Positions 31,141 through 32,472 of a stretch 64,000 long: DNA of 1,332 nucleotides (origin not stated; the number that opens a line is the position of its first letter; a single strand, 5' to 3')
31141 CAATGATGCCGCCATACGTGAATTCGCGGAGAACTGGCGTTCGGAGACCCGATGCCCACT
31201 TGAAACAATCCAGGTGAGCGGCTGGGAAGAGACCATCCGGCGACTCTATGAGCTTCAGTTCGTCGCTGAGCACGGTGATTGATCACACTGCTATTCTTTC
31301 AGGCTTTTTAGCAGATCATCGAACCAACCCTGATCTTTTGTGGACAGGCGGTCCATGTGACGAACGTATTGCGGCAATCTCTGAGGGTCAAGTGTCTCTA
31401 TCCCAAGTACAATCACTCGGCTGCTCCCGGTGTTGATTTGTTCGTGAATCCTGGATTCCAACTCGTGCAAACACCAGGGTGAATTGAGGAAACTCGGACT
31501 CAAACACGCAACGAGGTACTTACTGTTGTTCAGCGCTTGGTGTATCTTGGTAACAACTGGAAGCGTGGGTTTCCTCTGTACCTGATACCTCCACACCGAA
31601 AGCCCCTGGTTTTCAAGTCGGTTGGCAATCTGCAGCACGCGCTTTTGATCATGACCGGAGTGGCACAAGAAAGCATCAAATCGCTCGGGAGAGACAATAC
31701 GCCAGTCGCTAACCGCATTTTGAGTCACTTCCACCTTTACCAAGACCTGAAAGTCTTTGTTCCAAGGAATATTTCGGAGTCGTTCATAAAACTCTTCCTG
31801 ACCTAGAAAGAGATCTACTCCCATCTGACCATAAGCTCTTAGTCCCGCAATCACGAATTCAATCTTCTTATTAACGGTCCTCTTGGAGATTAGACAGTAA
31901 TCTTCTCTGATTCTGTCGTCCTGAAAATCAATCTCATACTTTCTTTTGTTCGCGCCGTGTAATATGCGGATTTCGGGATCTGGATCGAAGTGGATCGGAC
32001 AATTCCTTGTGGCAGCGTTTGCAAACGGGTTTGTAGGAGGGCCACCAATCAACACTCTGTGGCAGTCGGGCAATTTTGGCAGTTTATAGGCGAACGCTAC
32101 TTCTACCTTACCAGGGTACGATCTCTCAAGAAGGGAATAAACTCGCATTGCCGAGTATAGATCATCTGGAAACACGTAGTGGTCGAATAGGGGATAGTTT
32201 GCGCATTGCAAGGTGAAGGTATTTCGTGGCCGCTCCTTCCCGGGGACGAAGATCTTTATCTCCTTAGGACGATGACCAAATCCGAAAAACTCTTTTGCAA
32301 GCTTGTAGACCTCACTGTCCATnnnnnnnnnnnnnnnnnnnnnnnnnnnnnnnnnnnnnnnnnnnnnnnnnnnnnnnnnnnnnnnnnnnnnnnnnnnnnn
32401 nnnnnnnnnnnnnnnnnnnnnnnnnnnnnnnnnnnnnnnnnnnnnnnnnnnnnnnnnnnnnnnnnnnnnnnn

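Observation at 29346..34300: Low-GC island encoding a TIR-domain protein, a zinc-ribbon NUDIX hydrolase, a DegT aminotransferase and a PMM-family HAD enzyme - candidate undescribed NAD/ADP-ribose-linked system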

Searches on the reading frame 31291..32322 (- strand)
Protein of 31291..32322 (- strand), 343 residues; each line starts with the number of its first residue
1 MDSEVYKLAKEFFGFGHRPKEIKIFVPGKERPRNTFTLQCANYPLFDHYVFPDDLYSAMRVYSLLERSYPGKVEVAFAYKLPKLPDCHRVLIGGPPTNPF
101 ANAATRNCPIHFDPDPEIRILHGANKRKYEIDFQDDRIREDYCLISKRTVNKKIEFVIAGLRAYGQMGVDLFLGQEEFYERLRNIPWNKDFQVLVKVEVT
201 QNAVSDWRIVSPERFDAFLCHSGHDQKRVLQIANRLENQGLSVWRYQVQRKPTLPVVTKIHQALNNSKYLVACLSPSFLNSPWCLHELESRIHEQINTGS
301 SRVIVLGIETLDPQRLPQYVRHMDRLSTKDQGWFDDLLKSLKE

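Call 3: search_protein_families(library=pfam, proteins=[window:31291-32322:-], max_evalue=0.01)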
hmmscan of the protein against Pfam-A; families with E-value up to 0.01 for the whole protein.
window:31291-32322:- (343 aa): 2 families
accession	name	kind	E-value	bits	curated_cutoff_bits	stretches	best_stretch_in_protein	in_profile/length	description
PF13676.11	TIR_2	-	4.5e-20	72.8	28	1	218-324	2-107/122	TIR domain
PF01582.25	TIR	-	2e-09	37.9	21.3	1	215-310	2-98/179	TIR domain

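Call 4: search_protein_families(library=padloc, proteins=[window:31291-32322:-], max_evalue=0.01)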
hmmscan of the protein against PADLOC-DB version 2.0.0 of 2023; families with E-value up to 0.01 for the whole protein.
window:31291-32322:- (343 aa): 11 families
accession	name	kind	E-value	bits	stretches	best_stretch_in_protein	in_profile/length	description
PDLC05062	PDC-S66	-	5.5e-12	43.7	1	211-302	145-236/282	-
PDLC00425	ThsB1|ThsB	-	1.1e-07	29.3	1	213-331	250-370/389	TIR-like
PDLC02012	SAVED5--SAVED_TIR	-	9.4e-07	26.3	1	217-295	16-95/404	-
PDLC02962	RT-TIR_XII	-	4.5e-06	23.8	1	213-306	344-438/478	single gene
PDLC02961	RT-TIR_XII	-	3.5e-05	20.9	1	213-307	346-435/475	single gene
PDLC00419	ThsB1|ThsB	-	3.6e-05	21.6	1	215-288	28-105/165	TIR-like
PDLC00422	ThsB1|ThsB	-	5.8e-05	20.7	1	210-244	36-70/194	TIR-like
PDLC00417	ThsB1|ThsB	-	9e-05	20.1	1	181-320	135-272/303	TIR-like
PDLC00424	ThsB1|ThsB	-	0.00013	19.9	1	203-280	90-168/234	TIR-like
PDLC00436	ThsB1|ThsB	-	0.0013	16.3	1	214-288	35-113/183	TIR-like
PDLC00426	ThsB1|ThsB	-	0.0027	15.1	1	204-289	227-319/352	TIR-like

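Call 5: find_homologous_proteins(query=window:31291-32322:-)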
Query window:31291-32322:- (343 aa): 16 proteins with E <= 0.001 among 2434 candidates.
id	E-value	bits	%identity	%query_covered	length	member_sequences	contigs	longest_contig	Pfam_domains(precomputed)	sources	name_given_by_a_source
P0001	1.1e-237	806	100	100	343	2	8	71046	PF01582.26,PF13676.12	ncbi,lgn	ncbi:MAG: toll/interleukin-1 receptor domain-containing protein [Acidobacteriota bacterium]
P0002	1.3e-75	273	43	99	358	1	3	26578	PF01582.26,PF13676.12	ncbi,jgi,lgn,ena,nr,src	ncbi:MAG TPA: toll/interleukin-1 receptor domain-containing protein [Pyrinomonadaceae bacterium]|jgi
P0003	7.1e-63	231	52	61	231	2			-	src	-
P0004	2.1e-61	226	38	100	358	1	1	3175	PF01582.26,PF13676.12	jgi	-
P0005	2.9e-52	196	36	85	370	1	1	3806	PF13676.12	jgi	jgi:hypothetical protein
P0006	6.4e-51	191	45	66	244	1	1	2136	-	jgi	-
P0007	1.7e-50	190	36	86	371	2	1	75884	PF13676.12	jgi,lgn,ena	-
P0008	1.1e-46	178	39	80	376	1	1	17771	PF13676.12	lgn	-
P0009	2.3e-44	170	33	94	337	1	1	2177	PF01582.26,PF13676.12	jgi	jgi:hypothetical protein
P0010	1.3e-42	164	43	60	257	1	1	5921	-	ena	-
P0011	6.9e-40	155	45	57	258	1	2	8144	-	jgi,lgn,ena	-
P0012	5.9e-39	152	37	73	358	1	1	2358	PF13676.12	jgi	jgi:hypothetical protein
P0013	9.2e-37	145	38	71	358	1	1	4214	PF13676.12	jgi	jgi:hypothetical protein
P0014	9.0e-35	138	40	61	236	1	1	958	-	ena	-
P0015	1.9e-31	127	31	97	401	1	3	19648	PF13676.12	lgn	-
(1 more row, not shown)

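Call 6: search_protein_families(library=ncbifam, proteins=[window:31291-32322:-], max_evalue=0.01)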
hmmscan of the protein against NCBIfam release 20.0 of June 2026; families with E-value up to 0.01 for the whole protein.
window:31291-32322:- (343 aa): 1 family
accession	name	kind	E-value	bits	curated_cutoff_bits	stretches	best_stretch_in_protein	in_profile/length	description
NF042941.1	Retron_TIR_antiphage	equivalog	4.7e-13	48.7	600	1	213-307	338-432/464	TIR domain-containing anti-phage reverse transcriptase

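Call 7: find_encoding_contigs(protein=P0002, flank=8000, max_places=3)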
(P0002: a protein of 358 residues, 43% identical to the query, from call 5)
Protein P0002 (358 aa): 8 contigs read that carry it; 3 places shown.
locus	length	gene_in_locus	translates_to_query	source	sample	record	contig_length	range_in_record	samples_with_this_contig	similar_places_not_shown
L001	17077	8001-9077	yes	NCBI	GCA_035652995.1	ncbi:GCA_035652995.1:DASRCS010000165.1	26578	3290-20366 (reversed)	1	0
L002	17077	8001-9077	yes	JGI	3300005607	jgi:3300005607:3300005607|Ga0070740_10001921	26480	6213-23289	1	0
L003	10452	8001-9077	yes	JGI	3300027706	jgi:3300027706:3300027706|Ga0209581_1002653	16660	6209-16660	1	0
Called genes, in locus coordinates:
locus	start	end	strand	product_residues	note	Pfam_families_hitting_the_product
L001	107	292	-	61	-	PF01783:Ribosomal_L32p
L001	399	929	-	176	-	PF02620:YceD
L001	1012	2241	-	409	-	PF13428:TPR_14 (faint), PF14559:TPR_19 (faint), PF23914:TPR_CcmH_CycH (faint), PF13424:TPR_12 (faint), PF00515:TPR_1 (faint), PF13181:TPR_8 (faint), PF13432:TPR_16, PF07719:TPR_2 (weak), +3 more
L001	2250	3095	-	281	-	PF02737:3HCDH_N, PF00725:3HCDH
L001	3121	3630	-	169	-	-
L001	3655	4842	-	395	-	PF00108:Thiolase_N, PF02803:Thiolase_C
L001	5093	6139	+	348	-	PF00483:NTP_transferase, PF12804:NTP_transf_3, PF00132:Hexapep (faint), PF24894:Hexapep_GlmU, PF25084:LbH_EIF2B, PF25087:GMPPB_C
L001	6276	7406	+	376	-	PF01041:DegT_DnrJ_EryC1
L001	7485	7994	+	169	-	PF00293:NUDIX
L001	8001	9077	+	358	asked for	PF01582:TIR, PF13676:TIR_2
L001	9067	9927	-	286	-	PF03332:PMM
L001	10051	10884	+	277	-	PF01149:Fapy_DNA_glyco, PF06831:H2TH, PF06827:zf-FPG_IleRS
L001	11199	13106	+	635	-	PF02574:S-methyl_trans, PF02219:MTHFR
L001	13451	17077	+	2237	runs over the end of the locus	-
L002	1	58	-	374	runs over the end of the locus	PF02504:FA_synthesis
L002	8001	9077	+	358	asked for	PF01582:TIR, PF13676:TIR_2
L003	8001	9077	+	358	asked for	PF01582:TIR, PF13676:TIR_2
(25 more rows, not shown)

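Call 8: find_encoding_contigs(protein=P0007, flank=8000, max_places=3)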
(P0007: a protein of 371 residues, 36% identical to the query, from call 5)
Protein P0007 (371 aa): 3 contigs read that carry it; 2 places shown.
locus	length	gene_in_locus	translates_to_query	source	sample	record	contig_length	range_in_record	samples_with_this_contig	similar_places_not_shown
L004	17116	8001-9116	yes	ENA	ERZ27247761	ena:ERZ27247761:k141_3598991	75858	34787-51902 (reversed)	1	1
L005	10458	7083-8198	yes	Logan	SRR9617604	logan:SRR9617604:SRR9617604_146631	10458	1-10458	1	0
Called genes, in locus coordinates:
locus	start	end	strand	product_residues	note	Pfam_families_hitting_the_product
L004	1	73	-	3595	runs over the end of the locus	PF23598:LRR_14, PF13620:CarboxypepD_reg, PF13620:CarboxypepD_reg, PF13620:CarboxypepD_reg, PF17210:SdrD_B, PF13620:CarboxypepD_reg, PF13620:CarboxypepD_reg, PF10342:Kre9_KNH, +18 more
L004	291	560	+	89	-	-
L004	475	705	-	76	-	-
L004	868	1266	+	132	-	PF01381:HTH_3 (weak), PF12844:HTH_19 (weak)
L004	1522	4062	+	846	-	-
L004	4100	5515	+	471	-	PF02878:PGM_PMM_I, PF02879:PGM_PMM_II, PF02880:PGM_PMM_III, PF00408:PGM_PMM_IV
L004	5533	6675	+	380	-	PF01041:DegT_DnrJ_EryC1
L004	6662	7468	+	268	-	PF00459:Inositol_P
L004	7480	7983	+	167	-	PF00293:NUDIX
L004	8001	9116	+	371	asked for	PF13676:TIR_2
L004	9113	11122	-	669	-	PF12797:Fer4_2 (faint), PF13237:Fer4_10, PF12838:Fer4_7 (weak), PF13183:Fer4_8, PF13187:Fer4_9, PF13484:Fer4_16 (weak), PF13534:Fer4_17 (weak), PF02754:CCG, +1 more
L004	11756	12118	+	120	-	PF12833:HTH_18, PF00165:HTH_AraC (weak)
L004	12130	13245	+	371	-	PF07722:Peptidase_C26, PF00117:GATase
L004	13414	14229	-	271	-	PF01973:MptE-like (faint)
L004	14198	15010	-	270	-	PF01182:Glucosamine_iso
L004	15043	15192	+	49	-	-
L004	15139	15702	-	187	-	PF13580:SIS_2, PF01380:SIS (weak)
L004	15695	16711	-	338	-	PF01408:GFO_IDH_MocA, PF02894:GFO_IDH_MocA_C, PF22725:GFO_IDH_MocA_C3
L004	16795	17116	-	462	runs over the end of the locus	PF13489:Methyltransf_23, PF07021:MetW, PF08241:Methyltransf_11, PF08242:Methyltransf_12, PF13649:Methyltransf_25, PF13847:Methyltransf_31, PF00535:Glycos_transf_2, PF10111:Glyco_tranf_2_2, +3 more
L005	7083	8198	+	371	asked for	PF13676:TIR_2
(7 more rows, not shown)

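Call 9: find_encoding_contigs(protein=P0008, flank=8000, max_places=3)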
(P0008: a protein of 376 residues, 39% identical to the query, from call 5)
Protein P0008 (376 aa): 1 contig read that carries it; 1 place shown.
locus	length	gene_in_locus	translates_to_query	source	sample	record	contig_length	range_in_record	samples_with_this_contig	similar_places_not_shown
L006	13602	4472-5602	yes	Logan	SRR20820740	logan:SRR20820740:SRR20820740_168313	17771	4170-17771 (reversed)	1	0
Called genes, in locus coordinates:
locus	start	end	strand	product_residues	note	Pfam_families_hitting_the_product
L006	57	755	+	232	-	-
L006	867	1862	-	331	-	PF14783:BBS2_Mid (faint), PF13517:FG-GAP_3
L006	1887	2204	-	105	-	-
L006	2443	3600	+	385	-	PF01041:DegT_DnrJ_EryC1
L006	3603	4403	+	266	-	PF00459:Inositol_P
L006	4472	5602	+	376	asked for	PF13676:TIR_2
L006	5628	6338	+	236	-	-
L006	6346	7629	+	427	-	-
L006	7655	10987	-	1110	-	PF04542:Sigma70_r2, PF04545:Sigma70_r4, PF08281:Sigma70_r4_2, PF00775:Dioxygenase_C (faint), PF09430:EMC7_beta-sandw (faint), PF13715:CarbopepD_reg_2 (faint), PF13620:CarboxypepD_reg (weak), PF13620:CarboxypepD_reg, +4 more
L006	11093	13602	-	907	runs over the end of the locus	PF13715:CarbopepD_reg_2 (faint), PF22904:NOMO1-like_2nd (faint), PF17210:SdrD_B (faint), PF17802:SpaA (faint), PF20598:DUF6795 (faint), PF13620:CarboxypepD_reg (weak)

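Call 10: find_encoding_contigs(protein=P0015, flank=8000, max_places=3)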
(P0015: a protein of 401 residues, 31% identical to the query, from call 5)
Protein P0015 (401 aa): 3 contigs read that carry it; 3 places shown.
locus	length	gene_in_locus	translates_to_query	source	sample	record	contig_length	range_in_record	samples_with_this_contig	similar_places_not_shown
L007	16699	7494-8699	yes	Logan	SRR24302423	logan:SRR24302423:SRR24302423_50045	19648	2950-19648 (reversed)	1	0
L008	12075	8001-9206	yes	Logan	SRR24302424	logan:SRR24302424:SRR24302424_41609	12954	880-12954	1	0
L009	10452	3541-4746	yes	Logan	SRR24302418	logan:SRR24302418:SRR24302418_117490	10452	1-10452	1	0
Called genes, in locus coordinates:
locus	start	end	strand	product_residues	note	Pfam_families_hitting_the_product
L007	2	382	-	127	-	?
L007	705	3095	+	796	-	PF13385:Laminin_G_3, PF00754:F5_F8_type_C (weak)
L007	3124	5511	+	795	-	PF13385:Laminin_G_3, PF00754:F5_F8_type_C (weak)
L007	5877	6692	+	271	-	PF00459:Inositol_P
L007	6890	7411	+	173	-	PF00293:NUDIX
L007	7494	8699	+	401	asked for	PF13676:TIR_2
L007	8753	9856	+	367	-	PF01041:DegT_DnrJ_EryC1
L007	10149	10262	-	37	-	-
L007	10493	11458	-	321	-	PF14100:DUF6807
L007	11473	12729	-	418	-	-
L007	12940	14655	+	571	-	PF00144:Beta-lactamase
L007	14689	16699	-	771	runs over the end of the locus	PF13620:CarboxypepD_reg (weak)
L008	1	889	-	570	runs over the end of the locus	-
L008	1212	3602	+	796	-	PF13385:Laminin_G_3, PF00754:F5_F8_type_C (weak)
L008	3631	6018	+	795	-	PF13385:Laminin_G_3, PF00754:F5_F8_type_C (weak)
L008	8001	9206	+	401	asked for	PF13676:TIR_2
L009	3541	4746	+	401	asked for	PF13676:TIR_2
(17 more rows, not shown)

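Call 14: find_related_loci(query=A1, collection=genome_contigs, flank=8000)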
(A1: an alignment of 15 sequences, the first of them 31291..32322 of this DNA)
Query A1 (343 aa) in genome_contigs; peptide patterns used: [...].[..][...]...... (x = any residue, [..] = any of these).
4 stretches matched a pattern; 1 encode a relative of the query (tblastn E <= 1e-3); 1 distinct loci.
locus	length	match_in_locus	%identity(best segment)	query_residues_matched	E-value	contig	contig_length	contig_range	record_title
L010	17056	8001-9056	43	2-342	1e-83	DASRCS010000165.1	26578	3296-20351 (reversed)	MAG TPA_asm: Pyrinomonadaceae bacterium isolate SMAG_U9959 k141_135889, whole genome shotgun sequence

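Call 15: find_related_loci(query=A1, collection=metagenome_contigs, flank=8000)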
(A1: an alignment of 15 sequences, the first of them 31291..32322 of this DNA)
Query A1 (343 aa) in metagenome_contigs; peptide patterns used: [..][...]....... (x = any residue, [..] = any of these).
50 stretches matched a pattern; 11 encode a relative of the query (tblastn E <= 1e-3); 11 distinct loci.
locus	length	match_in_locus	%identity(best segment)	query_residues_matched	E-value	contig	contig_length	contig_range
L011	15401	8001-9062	45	1-342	9e-96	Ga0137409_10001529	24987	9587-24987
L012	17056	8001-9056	43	2-342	7e-83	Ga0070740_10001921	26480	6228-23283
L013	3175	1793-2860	38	1-342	5e-69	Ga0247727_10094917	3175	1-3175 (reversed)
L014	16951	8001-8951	36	1-296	2e-56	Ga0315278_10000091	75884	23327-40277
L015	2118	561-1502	36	5-294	7e-56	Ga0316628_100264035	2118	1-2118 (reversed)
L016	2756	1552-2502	34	1-296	7e-51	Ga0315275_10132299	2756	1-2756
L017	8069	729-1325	45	3-199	7e-45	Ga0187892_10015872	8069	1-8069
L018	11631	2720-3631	32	2-279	4e-42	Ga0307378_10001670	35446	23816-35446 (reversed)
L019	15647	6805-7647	34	4-255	2e-41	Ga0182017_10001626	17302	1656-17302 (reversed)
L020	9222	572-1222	40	5-210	2e-35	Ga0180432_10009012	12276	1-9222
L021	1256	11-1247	29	9-278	4e-25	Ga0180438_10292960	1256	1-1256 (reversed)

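Call 18: predict_structure(alignment_id=A1)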
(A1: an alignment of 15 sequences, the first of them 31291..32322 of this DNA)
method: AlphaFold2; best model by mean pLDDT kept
length: 343 residues; sequences in the alignment: 15
mean_pLDDT: 82.8   pTM: 0.76
mean pLDDT of the five models: 82.8, 82.4, 80.1, 80.1, 79.6
residues with pLDDT >= 90: 118; 70-90: 172; 50-70: 48; < 50: 5
segments of 3 or more residues with pLDDT < 50: 250-252
pLDDT, mean of each block of 10 residues (from residue 1): 83 92 82 58 61 85 95 90 84 79 86 84 87 89 92 92 84 92 82 93 90 80 86 90 68 59 79 87 69 69 86 80 86 94 86
secondary structure, 60 per line:
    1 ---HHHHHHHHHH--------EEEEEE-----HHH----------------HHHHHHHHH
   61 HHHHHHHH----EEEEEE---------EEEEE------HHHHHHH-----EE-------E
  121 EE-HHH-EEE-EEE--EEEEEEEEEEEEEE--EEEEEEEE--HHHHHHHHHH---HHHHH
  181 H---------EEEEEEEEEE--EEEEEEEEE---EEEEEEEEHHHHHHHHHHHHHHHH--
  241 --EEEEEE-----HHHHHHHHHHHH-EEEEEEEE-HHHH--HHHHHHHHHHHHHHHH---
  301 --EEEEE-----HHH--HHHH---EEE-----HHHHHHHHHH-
elements in order: H4-13 E22-27 H52-68 E73-78 E88-92 H99-105 E120-122 E128-130 E132-134 E137-150 E153-160 H163-172 H176-181 E191-200 E203-211 E215-222 H223-238 E243-248 H254-265 E267-274 H276-279 H282-297 E303-307 H318-321 E325-327 H333-342

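Call 35: search_protein_families(library=pfam, proteins=[L019:5768-6790:+, L019:6619-7923:+, L019:8121-9068:-, L019:11075-12631:-, L019:4205-4612:+, L006:5628-6338:+, L006:6346-7629:+, L004:1522-4062:+, L017:1570-2838:+, L020:1661-2746:-], max_evalue=0.01)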
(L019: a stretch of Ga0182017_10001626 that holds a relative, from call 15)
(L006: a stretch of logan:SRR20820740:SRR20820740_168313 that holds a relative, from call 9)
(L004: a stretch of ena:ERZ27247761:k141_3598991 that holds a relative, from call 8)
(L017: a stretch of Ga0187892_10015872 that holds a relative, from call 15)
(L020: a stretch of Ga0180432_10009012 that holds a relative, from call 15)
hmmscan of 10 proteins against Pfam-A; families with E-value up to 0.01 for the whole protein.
L019:5768-6790:+ (340 aa): 9 families
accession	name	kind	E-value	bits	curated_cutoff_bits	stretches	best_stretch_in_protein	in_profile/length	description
PF01370.27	Epimerase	-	4.1e-46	157.8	20.9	1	5-242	2-240/240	NAD dependent epimerase/dehydratase family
PF16363.11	GDP_Man_Dehyd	-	3.3e-36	125.8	27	1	6-306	2-330/332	GDP-mannose 4,6 dehydratase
PF01073.25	3Beta_HSD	-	6e-13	48.9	22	1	5-159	1-158/280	3-beta hydroxysteroid dehydrogenase/isomerase family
PF04321.23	RmlD_sub_bind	-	5.8e-09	35.9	27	1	5-264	4-235/287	RmlD substrate binding domain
PF13460.12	NAD_binding_10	-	1.3e-07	32.1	27.2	1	8-160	1-133/184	NAD(P)H-binding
PF07993.18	NAD_binding_4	-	4.4e-06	26.5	20.1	0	6-34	1-29/258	Male sterility protein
PF00106.31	adh_short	-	1.4e-05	25.1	26.6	1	5-167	4-169/195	short chain dehydrogenase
PF02719.21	Polysacc_synt_2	-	0.00014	21.6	20.2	1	5-234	2-224/293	Polysaccharide biosynthesis protein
PF08659.16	KR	-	0.00087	19.7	22.6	1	4-128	3-142/180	KR domain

L019:6619-7923:+ (434 aa): 1 family
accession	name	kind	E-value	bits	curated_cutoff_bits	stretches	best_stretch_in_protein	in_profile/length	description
PF13676.11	TIR_2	-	1.1e-09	39.2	28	1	308-399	2-99/122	TIR domain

L019:8121-9068:- (315 aa): 0 families

L019:11075-12631:- (518 aa): 3 families
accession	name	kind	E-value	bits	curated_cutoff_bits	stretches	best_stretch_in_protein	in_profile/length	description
PF10137.14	CAP12-PCTIR_TIR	-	1.1e-23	83.9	24.7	1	387-500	1-118/119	CAP12/Pycsar effector protein, TIR domain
PF20702.3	nSTAND2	-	2.7e-08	33.9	24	1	159-282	110-228/279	Novel STAND NTPase 2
PF20703.3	nSTAND1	-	1.2e-05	25.5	27.1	1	22-290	14-240/379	Novel STAND NTPase 1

L019:4205-4612:+ (135 aa): 0 families

L006:5628-6338:+ (236 aa): 0 families

L006:6346-7629:+ (427 aa): 0 families

L004:1522-4062:+ (846 aa): 0 families

L017:1570-2838:+ (422 aa): 1 family
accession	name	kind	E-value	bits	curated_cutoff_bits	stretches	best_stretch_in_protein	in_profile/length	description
PF01676.23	Metalloenzyme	-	3.5e-37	128.7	24.3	1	36-409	2-251/252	Metalloenzyme superfamily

L020:1661-2746:- (361 aa): 0 families

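Call 55: search_dna_similar(query=window:31291-32322:-, collection=plasmids, mode=protein, max_evalue=0.001, max_rows=15)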
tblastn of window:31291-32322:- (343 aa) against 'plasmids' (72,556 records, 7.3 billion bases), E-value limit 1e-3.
Records with a match: 11; places in all: 11; records where one place covers at least 80% of the query: 0.
Best place of each record, by identity: <60% 11.
By first word of the organism name: Sphingomonas 4; Pantoea 2; Pseudoalteromonas 1; Pseudomonas 1; Rhodoferax 1; Sphingobium 1; Enterobacter 1.
By predicted mobility (MOB-suite, as given by PLSDB): conjugative 6; non-mobilizable 4; mobilizable 1.
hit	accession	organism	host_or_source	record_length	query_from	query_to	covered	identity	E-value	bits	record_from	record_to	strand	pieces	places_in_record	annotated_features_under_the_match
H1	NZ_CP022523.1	Pseudoalteromonas sp. NC201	pure culture,sea water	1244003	217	341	36%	27.2%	4e-5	53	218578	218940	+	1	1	none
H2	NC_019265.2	Pseudomonas savastanoi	olive knot (Olea europaea)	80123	218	322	31%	32.1%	1e-5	55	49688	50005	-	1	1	toll/interleukin-1 receptor domain-containing protein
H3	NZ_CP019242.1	Rhodoferax antarcticus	Whole organism,environment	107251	211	316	31%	29.6%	1e-3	49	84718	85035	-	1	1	toll/interleukin-1 receptor domain-containing protein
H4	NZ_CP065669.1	Sphingomonas paucimobilis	-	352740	218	323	31%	27.4%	7e-5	52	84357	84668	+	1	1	toll/interleukin-1 receptor domain-containing protein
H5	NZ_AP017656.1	Sphingobium cloacae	-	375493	218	323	31%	27.4%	1e-4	51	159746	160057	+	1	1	toll/interleukin-1 receptor domain-containing protein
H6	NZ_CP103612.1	Enterobacter cloacae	Homo sapiens,blood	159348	211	297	25%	33.0%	2e-5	54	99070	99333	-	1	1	DUF1883 domain-containing protein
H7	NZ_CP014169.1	Sphingomonas panacis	Panax ginseng,bacterial cell,Panax ...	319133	218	323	31%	26.4%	6e-5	52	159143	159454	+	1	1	toll/interleukin-1 receptor domain-containing protein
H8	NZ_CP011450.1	Sphingomonas sanxanigenens DSM 19645 = NX02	-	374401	218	323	31%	26.4%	6e-5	52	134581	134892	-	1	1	toll/interleukin-1 receptor domain-containing protein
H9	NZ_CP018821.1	Sphingomonas koreensis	-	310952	218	323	31%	26.4%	9e-5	52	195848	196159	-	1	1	toll/interleukin-1 receptor domain-containing protein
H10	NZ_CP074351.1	Pantoea dispersa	tissue sample,leaves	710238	210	299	26%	28.9%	6e-5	52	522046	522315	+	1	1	toll/interleukin-1 receptor domain-containing protein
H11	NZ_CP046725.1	Pantoea agglomerans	pure culture,cherry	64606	216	299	24%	29.8%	4e-5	53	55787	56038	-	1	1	toll/interleukin-1 receptor domain-containing protein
